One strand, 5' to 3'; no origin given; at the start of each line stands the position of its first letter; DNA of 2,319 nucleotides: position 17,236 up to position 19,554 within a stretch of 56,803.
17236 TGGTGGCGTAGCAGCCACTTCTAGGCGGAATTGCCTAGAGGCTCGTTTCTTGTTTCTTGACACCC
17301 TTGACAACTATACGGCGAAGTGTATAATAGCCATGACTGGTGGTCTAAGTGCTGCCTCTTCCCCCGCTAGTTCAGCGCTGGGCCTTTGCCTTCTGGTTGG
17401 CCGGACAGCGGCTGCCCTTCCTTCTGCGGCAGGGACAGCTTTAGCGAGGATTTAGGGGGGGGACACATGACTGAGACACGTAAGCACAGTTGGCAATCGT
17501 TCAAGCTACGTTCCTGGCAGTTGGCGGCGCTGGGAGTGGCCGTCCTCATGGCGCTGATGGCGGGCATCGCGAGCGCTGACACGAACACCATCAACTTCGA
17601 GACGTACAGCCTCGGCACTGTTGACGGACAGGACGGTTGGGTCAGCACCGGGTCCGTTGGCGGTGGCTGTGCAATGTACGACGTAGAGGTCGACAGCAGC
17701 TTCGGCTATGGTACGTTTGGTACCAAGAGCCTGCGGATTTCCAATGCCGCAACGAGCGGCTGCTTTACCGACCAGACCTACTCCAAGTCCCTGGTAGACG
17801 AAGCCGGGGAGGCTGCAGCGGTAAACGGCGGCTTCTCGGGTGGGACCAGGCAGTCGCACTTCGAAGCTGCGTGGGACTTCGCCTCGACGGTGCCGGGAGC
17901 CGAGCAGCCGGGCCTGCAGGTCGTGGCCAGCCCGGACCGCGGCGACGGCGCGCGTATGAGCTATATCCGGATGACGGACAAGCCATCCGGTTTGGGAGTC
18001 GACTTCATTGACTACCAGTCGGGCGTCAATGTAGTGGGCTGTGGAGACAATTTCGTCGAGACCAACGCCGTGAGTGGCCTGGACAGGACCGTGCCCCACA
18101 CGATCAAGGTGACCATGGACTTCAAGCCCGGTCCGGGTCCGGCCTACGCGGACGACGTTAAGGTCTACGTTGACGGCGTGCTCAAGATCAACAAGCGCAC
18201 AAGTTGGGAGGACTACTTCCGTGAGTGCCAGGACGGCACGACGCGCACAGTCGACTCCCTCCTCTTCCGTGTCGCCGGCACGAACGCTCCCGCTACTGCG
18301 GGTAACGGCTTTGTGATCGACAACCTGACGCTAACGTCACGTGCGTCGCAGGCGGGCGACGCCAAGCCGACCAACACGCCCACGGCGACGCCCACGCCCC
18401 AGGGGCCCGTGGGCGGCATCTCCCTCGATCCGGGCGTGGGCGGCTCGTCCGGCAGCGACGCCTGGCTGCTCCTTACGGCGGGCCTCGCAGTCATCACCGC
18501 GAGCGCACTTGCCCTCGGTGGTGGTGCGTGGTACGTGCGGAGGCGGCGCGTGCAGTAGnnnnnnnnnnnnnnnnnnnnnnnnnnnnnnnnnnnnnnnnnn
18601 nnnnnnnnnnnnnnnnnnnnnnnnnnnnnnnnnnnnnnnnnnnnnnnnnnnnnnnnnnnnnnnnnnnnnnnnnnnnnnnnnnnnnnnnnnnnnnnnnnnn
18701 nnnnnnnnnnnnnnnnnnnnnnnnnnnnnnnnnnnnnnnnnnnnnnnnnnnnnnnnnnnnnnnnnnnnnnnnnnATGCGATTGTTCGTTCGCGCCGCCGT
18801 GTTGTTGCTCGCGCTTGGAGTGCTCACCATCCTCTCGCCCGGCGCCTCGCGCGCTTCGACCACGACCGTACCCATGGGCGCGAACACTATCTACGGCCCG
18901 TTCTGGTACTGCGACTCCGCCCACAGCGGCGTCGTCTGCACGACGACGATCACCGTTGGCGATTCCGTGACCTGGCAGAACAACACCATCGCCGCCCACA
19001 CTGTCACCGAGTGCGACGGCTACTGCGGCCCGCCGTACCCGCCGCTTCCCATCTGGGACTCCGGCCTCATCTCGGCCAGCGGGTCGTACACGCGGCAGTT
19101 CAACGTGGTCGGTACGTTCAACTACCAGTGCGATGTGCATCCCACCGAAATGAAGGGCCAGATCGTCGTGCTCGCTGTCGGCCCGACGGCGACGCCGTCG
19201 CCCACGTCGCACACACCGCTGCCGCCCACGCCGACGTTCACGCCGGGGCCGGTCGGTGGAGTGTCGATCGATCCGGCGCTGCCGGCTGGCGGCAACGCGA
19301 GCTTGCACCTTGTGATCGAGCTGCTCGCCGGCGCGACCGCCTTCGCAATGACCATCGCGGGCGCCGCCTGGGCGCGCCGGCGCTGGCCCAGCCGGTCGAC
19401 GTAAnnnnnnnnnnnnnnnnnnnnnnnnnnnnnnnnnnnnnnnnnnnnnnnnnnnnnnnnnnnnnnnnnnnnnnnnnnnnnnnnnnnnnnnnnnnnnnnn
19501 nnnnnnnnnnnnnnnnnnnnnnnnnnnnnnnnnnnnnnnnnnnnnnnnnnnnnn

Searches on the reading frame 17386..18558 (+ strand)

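Call 3: search_protein_families(library=pfam, proteins=[window:17386-18558:+], max_evalue=1)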
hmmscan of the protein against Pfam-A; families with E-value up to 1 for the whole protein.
window:17386-18558:+ (390 aa): 1 family
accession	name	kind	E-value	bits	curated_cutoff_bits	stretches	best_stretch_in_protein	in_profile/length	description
PF06066.16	SepZ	-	0.32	11.7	27.3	1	47-97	48-96/99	SepZ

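Call 4: search_protein_families(library=ncbifam, proteins=[window:17386-18558:+], max_evalue=1)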
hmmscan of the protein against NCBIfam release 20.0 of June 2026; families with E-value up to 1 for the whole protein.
window:17386-18558:+ (390 aa): 1 family
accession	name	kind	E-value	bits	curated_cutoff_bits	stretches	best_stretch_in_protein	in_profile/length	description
NF058571.1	GVDTG_CTERM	domain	0.0075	16.6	29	1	341-387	2-44/44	GVDTG sorting domain-containing protein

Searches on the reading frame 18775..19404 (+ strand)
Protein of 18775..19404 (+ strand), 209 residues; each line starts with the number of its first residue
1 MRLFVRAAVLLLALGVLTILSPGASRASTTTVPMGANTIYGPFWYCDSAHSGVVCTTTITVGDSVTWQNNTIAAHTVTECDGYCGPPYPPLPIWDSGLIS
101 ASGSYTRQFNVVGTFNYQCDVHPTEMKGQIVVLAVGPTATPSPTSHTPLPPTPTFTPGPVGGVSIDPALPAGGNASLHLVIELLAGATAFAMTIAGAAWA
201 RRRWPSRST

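Call 3: search_protein_families(library=pfam, proteins=[window:18775-19404:+], max_evalue=1)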
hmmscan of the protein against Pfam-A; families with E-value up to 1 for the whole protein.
window:18775-19404:+ (209 aa): 1 family
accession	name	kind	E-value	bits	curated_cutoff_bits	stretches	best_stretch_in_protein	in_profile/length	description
PF00127.26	Copper-bind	-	0.00016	22.4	21.2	1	58-132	20-98/99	Copper binding proteins, plastocyanin/azurin family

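Call 4: search_protein_families(library=ncbifam, proteins=[window:18775-19404:+], max_evalue=1)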
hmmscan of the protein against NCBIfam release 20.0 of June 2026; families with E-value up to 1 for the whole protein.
window:18775-19404:+ (209 aa): 2 families
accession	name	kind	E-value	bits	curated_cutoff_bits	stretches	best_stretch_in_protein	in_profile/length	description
TIGR02657.1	amicyanin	equivalog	5.2e-07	30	110.2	1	58-132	14-82/83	amicyanin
TIGR02656.1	cyanin_plasto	equivalog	3.7e-05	24.1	87.85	1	56-132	18-98/99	plastocyanin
